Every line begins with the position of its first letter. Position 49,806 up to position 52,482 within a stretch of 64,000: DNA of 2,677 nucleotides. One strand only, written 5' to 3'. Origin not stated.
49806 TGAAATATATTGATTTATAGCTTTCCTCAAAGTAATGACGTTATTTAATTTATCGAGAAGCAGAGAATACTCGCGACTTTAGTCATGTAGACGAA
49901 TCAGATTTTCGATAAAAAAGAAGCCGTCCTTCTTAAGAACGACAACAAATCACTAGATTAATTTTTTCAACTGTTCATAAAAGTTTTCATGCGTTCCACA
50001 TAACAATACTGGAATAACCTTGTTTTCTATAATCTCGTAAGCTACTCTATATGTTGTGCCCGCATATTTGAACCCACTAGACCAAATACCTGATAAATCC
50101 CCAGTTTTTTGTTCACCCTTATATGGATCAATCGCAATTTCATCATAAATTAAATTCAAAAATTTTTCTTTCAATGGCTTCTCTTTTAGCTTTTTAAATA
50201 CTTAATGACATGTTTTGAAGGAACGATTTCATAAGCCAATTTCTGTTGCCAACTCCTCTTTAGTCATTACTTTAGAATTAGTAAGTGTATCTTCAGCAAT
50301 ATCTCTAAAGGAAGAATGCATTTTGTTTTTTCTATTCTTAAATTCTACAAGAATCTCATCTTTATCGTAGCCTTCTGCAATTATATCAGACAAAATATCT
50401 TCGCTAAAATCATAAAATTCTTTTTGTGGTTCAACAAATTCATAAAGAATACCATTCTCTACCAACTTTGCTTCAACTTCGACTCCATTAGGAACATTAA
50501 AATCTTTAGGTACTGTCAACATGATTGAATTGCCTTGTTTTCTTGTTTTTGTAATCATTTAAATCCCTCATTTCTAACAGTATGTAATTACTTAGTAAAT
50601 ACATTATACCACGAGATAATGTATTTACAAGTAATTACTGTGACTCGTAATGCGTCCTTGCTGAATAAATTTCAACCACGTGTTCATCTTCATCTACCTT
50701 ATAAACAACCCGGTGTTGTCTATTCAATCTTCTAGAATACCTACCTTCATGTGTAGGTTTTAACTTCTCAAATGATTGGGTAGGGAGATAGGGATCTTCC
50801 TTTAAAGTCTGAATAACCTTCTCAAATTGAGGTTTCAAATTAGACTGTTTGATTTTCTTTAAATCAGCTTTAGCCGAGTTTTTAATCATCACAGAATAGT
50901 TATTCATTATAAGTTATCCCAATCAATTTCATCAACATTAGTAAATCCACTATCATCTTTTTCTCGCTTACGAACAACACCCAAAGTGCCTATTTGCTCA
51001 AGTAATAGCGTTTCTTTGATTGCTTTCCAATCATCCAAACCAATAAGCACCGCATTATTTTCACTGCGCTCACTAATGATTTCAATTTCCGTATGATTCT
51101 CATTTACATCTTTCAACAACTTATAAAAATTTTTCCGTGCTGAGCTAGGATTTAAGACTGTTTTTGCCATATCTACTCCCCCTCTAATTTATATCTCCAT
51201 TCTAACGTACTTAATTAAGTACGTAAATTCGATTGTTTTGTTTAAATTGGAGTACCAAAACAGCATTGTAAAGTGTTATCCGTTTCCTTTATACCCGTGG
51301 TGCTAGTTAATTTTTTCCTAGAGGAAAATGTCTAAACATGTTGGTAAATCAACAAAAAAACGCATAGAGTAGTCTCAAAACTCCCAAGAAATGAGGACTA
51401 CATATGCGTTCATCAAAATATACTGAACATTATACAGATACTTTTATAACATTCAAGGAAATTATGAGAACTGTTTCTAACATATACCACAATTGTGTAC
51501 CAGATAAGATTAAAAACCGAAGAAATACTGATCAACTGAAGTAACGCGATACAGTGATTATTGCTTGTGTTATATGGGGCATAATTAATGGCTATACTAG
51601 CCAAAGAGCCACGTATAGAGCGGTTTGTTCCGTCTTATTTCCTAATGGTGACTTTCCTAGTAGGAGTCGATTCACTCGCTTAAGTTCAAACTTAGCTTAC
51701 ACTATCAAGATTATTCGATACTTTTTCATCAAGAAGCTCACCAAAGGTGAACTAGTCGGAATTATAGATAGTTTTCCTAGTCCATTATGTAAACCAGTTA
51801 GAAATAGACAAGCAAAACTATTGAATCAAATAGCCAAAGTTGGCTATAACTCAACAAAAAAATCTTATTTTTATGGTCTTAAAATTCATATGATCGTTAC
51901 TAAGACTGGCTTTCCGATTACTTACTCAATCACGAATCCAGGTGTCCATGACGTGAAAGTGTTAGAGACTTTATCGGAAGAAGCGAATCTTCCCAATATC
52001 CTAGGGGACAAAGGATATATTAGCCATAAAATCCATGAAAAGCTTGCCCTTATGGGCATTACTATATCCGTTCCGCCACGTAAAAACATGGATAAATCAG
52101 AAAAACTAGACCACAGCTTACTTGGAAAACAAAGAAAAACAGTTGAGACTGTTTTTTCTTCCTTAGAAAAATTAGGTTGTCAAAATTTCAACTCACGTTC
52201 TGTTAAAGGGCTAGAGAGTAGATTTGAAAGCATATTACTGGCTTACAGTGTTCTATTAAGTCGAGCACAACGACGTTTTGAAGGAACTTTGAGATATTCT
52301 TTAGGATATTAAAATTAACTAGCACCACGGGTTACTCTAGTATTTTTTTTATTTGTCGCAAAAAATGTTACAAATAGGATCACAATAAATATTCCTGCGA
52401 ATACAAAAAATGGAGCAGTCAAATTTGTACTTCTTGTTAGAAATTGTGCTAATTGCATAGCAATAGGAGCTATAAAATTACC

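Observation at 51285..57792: Composite transposon of inverted IS982-family copies carrying a raffinose/alpha-galactosidase cluster, flanked by an 8-bp duplication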

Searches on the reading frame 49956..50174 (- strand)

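Call 6: search_protein_families(library=pfam, proteins=[window:49956-50174:-], max_evalue=0.01)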
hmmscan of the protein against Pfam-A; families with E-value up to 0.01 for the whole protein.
window:49956-50174:- (73 aa): 1 family
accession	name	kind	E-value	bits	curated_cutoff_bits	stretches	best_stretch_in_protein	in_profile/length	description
PF15781.12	ParE-like_toxin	-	5.8e-24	84.3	28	1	2-70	19-87/87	ParE-like toxin of type II bacterial toxin-antitoxin system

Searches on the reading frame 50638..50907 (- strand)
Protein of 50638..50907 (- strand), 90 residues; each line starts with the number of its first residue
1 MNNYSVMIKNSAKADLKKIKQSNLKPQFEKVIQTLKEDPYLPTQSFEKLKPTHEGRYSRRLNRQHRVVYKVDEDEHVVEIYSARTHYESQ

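Call 6: search_protein_families(library=pfam, proteins=[window:50638-50907:-], max_evalue=0.01)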
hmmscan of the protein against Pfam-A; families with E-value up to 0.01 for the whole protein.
window:50638-50907:- (90 aa): 4 families
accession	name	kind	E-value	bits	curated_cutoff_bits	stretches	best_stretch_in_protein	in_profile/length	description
PF06769.20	YoeB_toxin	-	9e-11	42.1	27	1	25-87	20-80/80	YoeB-like toxin of bacterial type II toxin-antitoxin system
PF05016.21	ParE_toxin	-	5.7e-07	30.5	23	1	6-81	1-80/89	ParE toxin of type II toxin-antitoxin system, parDE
PF05015.19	HigB-like_toxin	-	5.7e-05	23.9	27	1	39-81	46-87/91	RelE-like toxin of type II toxin-antitoxin system HigB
PF15781.12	ParE-like_toxin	-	0.0064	16.9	28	0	7-86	2-79/87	ParE-like toxin of type II bacterial toxin-antitoxin system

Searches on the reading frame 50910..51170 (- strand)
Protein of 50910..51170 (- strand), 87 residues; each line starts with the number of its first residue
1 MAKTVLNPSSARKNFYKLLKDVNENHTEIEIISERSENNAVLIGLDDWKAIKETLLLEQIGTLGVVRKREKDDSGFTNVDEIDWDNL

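Call 6: search_protein_families(library=pfam, proteins=[window:50910-51170:-], max_evalue=0.01)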
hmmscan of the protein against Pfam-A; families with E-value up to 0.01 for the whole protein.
window:50910-51170:- (87 aa): 1 family
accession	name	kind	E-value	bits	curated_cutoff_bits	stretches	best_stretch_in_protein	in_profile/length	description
PF02604.26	PhdYeFM_antitox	-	1.1e-11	44.8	29.8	1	5-69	3-66/74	Antitoxin Phd_YefM, type II toxin-antitoxin system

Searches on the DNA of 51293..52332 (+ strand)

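Call 35: search_dna_similar(query=window:51293-52332:+, collection=plasmids, mode=near, max_rows=60, rows=spread)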
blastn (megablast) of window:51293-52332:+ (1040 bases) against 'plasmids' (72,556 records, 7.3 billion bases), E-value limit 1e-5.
Records with a match: 529; places in all: 1439; records where one place covers at least 80% of the query: 442.
Best place of each record, by identity: >=99% 516; 95-99% 10; 80-90% 3.
By first word of the organism name: Enterococcus 515; Levilactobacillus 9; Tetragenococcus 2; Limosilactobacillus 2; Lactococcus 1.
By predicted mobility (MOB-suite, as given by PLSDB): conjugative 241; non-mobilizable 166; mobilizable 122.
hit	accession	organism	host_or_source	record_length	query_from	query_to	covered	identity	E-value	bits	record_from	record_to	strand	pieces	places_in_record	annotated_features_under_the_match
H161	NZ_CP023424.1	Enterococcus faecium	Homo sapiens,blood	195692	1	1040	100%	100.0%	0e+0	1921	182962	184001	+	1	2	MFS transporter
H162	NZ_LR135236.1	Enterococcus faecium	-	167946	1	1040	100%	100.0%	0e+0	1921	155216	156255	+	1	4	MFS transporter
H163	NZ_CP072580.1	Enterococcus faecium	Homo sapiens,blood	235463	1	1040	100%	100.0%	0e+0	1921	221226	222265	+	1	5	MFS transporter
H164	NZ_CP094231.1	Enterococcus faecium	Homo sapiens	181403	1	1040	100%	100.0%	0e+0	1921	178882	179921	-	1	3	MFS transporter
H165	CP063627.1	Enterococcus faecium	Homo sapiens,rectal swab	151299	1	1040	100%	100.0%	0e+0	1921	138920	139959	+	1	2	MFS transporter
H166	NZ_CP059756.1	Enterococcus faecium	Homo sapiens,blood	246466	1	1040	100%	100.0%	0e+0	1921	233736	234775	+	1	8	MFS transporter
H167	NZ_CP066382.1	Enterococcus faecium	Homo sapiens,cell culture,rectal swab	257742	1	1040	100%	100.0%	0e+0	1921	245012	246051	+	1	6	MFS transporter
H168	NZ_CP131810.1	Enterococcus faecium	Homo sapiens,culture,blood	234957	1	1040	100%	100.0%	0e+0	1921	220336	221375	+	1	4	MFS transporter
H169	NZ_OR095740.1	Enterococcus faecium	-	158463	1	1040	100%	100.0%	0e+0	1921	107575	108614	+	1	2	MFS transporter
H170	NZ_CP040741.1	Enterococcus faecium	Homo sapiens,urine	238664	1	1040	100%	99.9%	0e+0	1916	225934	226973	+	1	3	MFS transporter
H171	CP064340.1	Lactococcus lactis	Channa argus (snakehead fish),cell ...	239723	1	1040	100%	99.9%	0e+0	1916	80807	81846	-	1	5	none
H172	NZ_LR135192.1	Enterococcus faecium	-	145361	1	1040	100%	99.8%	0e+0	1910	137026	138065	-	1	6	IS982-like element ISEfm1 family transposase | hypothetical protein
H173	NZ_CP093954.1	Enterococcus faecium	Homo sapiens,urine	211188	1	1040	100%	99.8%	0e+0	1910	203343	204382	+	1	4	hypothetical protein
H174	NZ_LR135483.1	Enterococcus faecium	-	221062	1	1040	100%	99.7%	0e+0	1905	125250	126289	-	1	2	IS982-like element ISEfm1 family transposase | hypothetical protein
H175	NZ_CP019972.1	Enterococcus faecium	Homo sapiens,rectal swab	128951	1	1040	100%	99.7%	0e+0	1905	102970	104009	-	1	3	IS982-like element ISEfm1 family transposase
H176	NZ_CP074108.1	Enterococcus faecium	river surface water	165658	1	1040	100%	99.7%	0e+0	1905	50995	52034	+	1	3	IS982-like element ISEfm1 family transposase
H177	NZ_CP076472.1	Enterococcus faecium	Homo sapiens,cell culture,blood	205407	1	1040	100%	99.7%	0e+0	1905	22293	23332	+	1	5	IS982-like element ISEfm1 family transposase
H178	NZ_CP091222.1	Enterococcus faecium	Homo sapiens,whole organism,fecal sample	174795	1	1040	100%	99.7%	0e+0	1905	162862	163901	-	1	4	IS982-like element ISEfm1 family transposase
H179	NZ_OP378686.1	Enterococcus faecium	-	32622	1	1040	100%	99.7%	0e+0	1905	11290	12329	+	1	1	IS982-like element ISEfm1 family transposase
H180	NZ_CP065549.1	Enterococcus faecium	Homo sapiens,Cell culture,Rectal swab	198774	1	1040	100%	99.7%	0e+0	1905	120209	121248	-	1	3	IS982-like element ISEfm1 family transposase | hypothetical protein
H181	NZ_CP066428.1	Enterococcus faecium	Homo sapiens,cell culture,rectal swab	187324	1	1040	100%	99.7%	0e+0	1905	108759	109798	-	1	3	IS982-like element ISEfm1 family transposase | hypothetical protein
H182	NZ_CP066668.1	Enterococcus faecium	Homo sapiens,cell culture,rectal swab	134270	1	1040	100%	99.7%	0e+0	1905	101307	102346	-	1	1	IS982-like element ISEfm1 family transposase | hypothetical protein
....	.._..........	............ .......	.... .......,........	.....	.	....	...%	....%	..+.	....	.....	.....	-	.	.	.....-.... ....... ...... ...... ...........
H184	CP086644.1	Enterococcus faecium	-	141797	1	1040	100%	99.7%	0e+0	1905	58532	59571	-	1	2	IS982-like element ISEfm1 family transposase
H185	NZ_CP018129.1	Enterococcus faecium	Homo sapiens,feces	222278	1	1040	100%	99.6%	0e+0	1899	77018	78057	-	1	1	IS982-like element ISEfm1 family transposase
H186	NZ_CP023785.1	Enterococcus faecium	Homo sapiens,blood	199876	1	1040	100%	99.6%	0e+0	1899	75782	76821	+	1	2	IS982-like element ISEfm1 family transposase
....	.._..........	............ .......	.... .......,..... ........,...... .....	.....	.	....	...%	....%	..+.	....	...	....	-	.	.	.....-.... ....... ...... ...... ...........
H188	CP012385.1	Enterococcus durans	-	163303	1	1040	100%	99.6%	0e+0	1899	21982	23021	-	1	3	transposase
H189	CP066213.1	Enterococcus faecium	Homo sapiens,Digestive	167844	1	1040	100%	99.6%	0e+0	1899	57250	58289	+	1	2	IS982-like element ISEfm1 family transposase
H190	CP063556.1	Enterococcus faecium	Homo sapiens,rectal swab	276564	1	1040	100%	99.6%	0e+0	1899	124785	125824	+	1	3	IS982-like element ISEfm1 family transposase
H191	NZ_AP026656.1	Enterococcus faecium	Homo sapiens,urine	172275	1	1040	100%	99.6%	0e+0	1899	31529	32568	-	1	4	IS982-like element ISEfm1 family transposase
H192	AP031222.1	Enterococcus faecium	-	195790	1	1040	100%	99.6%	0e+0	1899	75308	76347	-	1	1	IS982-like element ISEfm1 family transposase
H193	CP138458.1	Enterococcus faecium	Microbe,Doenjang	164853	1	1040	100%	99.6%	0e+0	1897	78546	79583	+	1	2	IS982-like element ISEfm1 family transposase | MFS transporter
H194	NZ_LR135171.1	Enterococcus faecium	-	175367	1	1040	100%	99.5%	0e+0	1893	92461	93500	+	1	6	IS982-like element ISEfm1 family transposase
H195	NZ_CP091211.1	Enterococcus faecium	Homo sapiens,whole organism,fecal sample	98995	1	1040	100%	99.5%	0e+0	1893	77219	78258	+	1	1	IS982-like element ISEfm1 family transposase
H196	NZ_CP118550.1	Enterococcus faecium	mixed culture,sewage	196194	1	1040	100%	99.5%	0e+0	1893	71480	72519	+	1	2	IS982-like element ISEfm1 family transposase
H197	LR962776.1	Enterococcus faecalis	-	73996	1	1040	100%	99.5%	0e+0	1893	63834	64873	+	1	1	SAT-4: streptothricin acetyltransferase (SAT)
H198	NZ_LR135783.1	Enterococcus faecium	-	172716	1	1040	100%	99.5%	0e+0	1892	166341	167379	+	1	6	IS982-like element ISEfm1 family transposase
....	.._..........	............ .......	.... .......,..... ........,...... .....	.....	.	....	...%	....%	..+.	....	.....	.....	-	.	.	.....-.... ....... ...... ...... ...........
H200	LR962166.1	Enterococcus faecalis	-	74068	1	1040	100%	99.4%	0e+0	1888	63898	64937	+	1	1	SAT-4: streptothricin acetyltransferase (SAT)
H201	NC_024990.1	Tetragenococcus halophilus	Japanese fish sauce mash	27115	1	1040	100%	99.3%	0e+0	1882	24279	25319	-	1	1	IS982-like element ISEfm1 family transposase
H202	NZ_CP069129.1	Enterococcus faecalis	mixed culture,swine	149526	1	1040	100%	99.3%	0e+0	1882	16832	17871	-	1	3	IS982-like element ISEfm1 family transposase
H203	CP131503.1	Enterococcus faecium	Homo sapiens,blood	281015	1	1040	100%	99.3%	0e+0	1881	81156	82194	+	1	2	none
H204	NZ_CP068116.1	Enterococcus hirae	-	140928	1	1040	100%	99.1%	0e+0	1871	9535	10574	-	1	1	IS982-like element ISEfm1 family transposase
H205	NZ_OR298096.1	Enterococcus faecium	-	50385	1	1040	100%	98.5%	0e+0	1821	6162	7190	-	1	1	IS982 family transposase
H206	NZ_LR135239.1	Enterococcus faecium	-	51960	92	1040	91%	99.5%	0e+0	1725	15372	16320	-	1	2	IS982-like element ISEfm1 family transposase | SAT-4: streptothricin acetyltransferase (SAT)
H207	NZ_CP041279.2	Enterococcus faecium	Homo sapiens,feces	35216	92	1040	91%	99.5%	0e+0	1725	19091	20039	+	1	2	IS982-like element ISEfm1 family transposase | SAT-4: streptothricin acetyltransferase (SAT)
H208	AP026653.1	Enterococcus faecium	-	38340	92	1040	91%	99.5%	0e+0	1725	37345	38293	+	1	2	IS982 family transposase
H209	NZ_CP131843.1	Enterococcus faecium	-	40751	92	1040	91%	99.5%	0e+0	1725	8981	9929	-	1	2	IS982-like element ISEfm1 family transposase | SAT-4: streptothricin acetyltransferase (SAT)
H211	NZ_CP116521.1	Enterococcus faecium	Bos taurus,whole organism,fecal sample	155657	550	1040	47%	85.1%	2e-139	503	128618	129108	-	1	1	none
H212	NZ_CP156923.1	Levilactobacillus brevis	feces,Tenebrio Molitor feces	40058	869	1040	17%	100.0%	8e-84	318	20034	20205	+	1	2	none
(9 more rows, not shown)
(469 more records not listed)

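Call 36: get_annotated_region(hit=H175, flank=60)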
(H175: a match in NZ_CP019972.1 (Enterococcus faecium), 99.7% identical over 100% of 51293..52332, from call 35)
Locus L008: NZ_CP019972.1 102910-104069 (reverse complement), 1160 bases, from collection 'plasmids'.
description: Enterococcus faecium isolate 2014-VREF-114 plasmid p114-2
organism: Enterococcus faecium (NCBI taxid 1352)
taxonomy: Bacteria; Bacillota; Bacilli; Lactobacillales; Enterococcaceae; Enterococcus; Enterococcus faecium
host: -; source: Homo sapiens,rectal swab; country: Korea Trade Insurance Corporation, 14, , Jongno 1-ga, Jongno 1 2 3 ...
typing (MOB-suite, as given by PLSDB): conjugative; replicon rep_cluster_150; relaxase MOBP; mating-pair formation MPF_T
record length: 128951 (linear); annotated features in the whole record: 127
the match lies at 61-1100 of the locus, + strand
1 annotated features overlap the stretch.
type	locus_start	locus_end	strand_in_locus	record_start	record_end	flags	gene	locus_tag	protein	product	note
CDS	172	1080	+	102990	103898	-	-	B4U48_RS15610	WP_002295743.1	IS982-like element ISEfm1 family transposase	GO:0006313 - DNA transposition [Evidence IEA]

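Call 37: get_annotated_region(hit=H176, flank=60)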
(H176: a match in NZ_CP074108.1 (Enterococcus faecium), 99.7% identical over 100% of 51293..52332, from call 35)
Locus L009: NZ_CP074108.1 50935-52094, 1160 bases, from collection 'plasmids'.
description: Enterococcus faecium strain VBO39 plasmid pVBO39, complete sequence
organism: Enterococcus faecium (NCBI taxid 1352)
taxonomy: Bacteria; Bacillota; Bacilli; Lactobacillales; Enterococcaceae; Enterococcus; Enterococcus faecium
host: -; source: river surface water; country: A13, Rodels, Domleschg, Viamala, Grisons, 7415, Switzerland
typing (MOB-suite, as given by PLSDB): conjugative; replicon rep_cluster_556,rep_cluster_893; relaxase MOBP,MOBP; mating-pair formation MPF_T
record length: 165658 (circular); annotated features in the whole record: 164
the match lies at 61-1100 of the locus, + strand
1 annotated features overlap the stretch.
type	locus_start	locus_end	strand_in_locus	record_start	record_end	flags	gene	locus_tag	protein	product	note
CDS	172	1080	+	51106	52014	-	-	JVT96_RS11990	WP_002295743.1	IS982-like element ISEfm1 family transposase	-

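Call 38: get_annotated_region(hit=H179, flank=60)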
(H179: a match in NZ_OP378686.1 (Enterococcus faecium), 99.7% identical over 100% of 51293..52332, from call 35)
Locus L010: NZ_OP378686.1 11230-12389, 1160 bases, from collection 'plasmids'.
description: Enterococcus faecium strain VRE33536 plasmid pVRE33536_3, complete sequence
organism: Enterococcus faecium (NCBI taxid 1352)
taxonomy: Bacteria; Bacillota; Bacilli; Lactobacillales; Enterococcaceae; Enterococcus; Enterococcus faecium
host: -; source: -; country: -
typing (MOB-suite, as given by PLSDB): non-mobilizable; replicon rep_cluster_889
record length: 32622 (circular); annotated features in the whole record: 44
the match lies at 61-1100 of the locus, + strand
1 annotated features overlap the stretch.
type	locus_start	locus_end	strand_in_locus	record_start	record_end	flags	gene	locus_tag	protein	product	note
CDS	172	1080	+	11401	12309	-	-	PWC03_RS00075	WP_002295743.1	IS982-like element ISEfm1 family transposase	GO:0006313 - DNA transposition [Evidence IEA]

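Call 39: get_annotated_region(hit=H183, flank=60)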
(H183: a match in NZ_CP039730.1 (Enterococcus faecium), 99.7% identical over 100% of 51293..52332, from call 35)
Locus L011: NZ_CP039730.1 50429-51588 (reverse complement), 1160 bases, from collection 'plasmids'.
description: Enterococcus faecium strain ZY2 plasmid pZY2
organism: Enterococcus faecium (NCBI taxid 1352)
taxonomy: Bacteria; Bacillota; Bacilli; Lactobacillales; Enterococcaceae; Enterococcus; Enterococcus faecium
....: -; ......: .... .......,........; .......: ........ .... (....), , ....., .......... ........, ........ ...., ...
typing (MOB-suite, as given by PLSDB): non-mobilizable
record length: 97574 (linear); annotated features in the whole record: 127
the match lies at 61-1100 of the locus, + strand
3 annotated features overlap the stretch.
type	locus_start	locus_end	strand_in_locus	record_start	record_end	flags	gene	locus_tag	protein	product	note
CDS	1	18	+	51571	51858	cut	-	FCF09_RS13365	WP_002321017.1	hypothetical protein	-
CDS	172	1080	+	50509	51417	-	-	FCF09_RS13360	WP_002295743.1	IS982-like element ISEfm1 family transposase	GO:0006313 - DNA transposition [Evidence IEA]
CDS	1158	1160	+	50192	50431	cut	-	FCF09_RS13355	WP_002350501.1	hypothetical protein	-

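Call 40: get_annotated_region(hit=H185, flank=60)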
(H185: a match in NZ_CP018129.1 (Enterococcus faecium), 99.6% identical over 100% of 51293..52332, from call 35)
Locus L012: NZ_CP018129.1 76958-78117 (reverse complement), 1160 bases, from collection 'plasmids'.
description: Enterococcus faecium strain A_020709_82 plasmid unnamed1, complete sequence
organism: Enterococcus faecium (NCBI taxid 1352)
taxonomy: Bacteria; Bacillota; Bacilli; Lactobacillales; Enterococcaceae; Enterococcus; Enterococcus faecium
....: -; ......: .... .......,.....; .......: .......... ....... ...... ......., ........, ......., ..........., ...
typing (MOB-suite, as given by PLSDB): conjugative; replicon rep_cluster_893; relaxase MOBP; mating-pair formation MPF_T
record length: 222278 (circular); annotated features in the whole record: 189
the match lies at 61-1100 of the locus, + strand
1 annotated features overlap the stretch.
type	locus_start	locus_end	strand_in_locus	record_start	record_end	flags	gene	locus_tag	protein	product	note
CDS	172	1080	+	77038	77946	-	-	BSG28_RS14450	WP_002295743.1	IS982-like element ISEfm1 family transposase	GO:0006313 - DNA transposition [Evidence IEA]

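Call 41: get_annotated_region(hit=H195, flank=60)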
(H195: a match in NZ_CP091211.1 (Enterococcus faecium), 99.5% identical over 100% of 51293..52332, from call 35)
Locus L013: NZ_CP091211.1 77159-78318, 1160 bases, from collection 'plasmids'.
description: Enterococcus faecium strain 211b plasmid p211b-a, complete sequence
organism: Enterococcus faecium (NCBI taxid 1352)
taxonomy: Bacteria; Bacillota; Bacilli; Lactobacillales; Enterococcaceae; Enterococcus; Enterococcus faecium
host: -; source: Homo sapiens,whole organism,fecal sample; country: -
typing (MOB-suite, as given by PLSDB): non-mobilizable; replicon rep_cluster_893
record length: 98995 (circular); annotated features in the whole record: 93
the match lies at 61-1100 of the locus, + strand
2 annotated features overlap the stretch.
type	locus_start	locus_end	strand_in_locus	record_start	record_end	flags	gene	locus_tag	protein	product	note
CDS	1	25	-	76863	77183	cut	-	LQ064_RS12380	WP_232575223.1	hypothetical protein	-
CDS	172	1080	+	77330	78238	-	-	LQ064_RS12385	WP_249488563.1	IS982-like element ISEfm1 family transposase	GO:0006313 - DNA transposition [Evidence IEA]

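Call 42: get_annotated_region(hit=H201, flank=60)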
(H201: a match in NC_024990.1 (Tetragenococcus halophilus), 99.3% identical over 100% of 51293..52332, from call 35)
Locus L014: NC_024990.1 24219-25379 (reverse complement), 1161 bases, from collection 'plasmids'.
description: Tetragenococcus halophilus plasmid pTDC-A, complete sequence
organism: Tetragenococcus halophilus (NCBI taxid 51669)
taxonomy: Bacteria; Bacillota; Bacilli; Lactobacillales; Enterococcaceae; Tetragenococcus; Tetragenococcus halophilus
host: -; source: Japanese fish sauce mash; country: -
typing (MOB-suite, as given by PLSDB): mobilizable; replicon rep_cluster_1328,rep_cluster_1618; relaxase MOBQ
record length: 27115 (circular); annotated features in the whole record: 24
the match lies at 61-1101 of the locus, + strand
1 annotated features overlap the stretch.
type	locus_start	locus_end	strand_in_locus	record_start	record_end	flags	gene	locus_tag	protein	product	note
CDS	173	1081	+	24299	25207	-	-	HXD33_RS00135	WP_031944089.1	IS982-like element ISEfm1 family transposase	GO:0006313 - DNA transposition [Evidence IEA]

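Call 43: get_annotated_region(hit=H204, flank=60)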
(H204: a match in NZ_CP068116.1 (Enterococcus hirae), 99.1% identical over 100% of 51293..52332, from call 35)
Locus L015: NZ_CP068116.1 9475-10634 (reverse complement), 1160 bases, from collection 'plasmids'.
description: Enterococcus hirae strain FDAARGOS_1125 plasmid unnamed2, complete sequence
organism: Enterococcus hirae (NCBI taxid 1354)
taxonomy: Bacteria; Bacillota; Bacilli; Lactobacillales; Enterococcaceae; Enterococcus; Enterococcus hirae
host: -; source: -; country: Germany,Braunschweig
typing (MOB-suite, as given by PLSDB): conjugative; replicon rep_cluster_893; relaxase MOBP; mating-pair formation MPF_T
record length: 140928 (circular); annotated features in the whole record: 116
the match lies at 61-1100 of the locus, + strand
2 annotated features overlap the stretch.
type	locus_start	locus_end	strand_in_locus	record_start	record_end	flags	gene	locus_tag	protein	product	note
CDS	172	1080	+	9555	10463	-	-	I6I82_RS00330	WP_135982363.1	IS982-like element ISEfm1 family transposase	GO:0006313 - DNA transposition [Evidence IEA]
CDS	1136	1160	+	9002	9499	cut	-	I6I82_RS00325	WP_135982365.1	GNAT family N-acetyltransferase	-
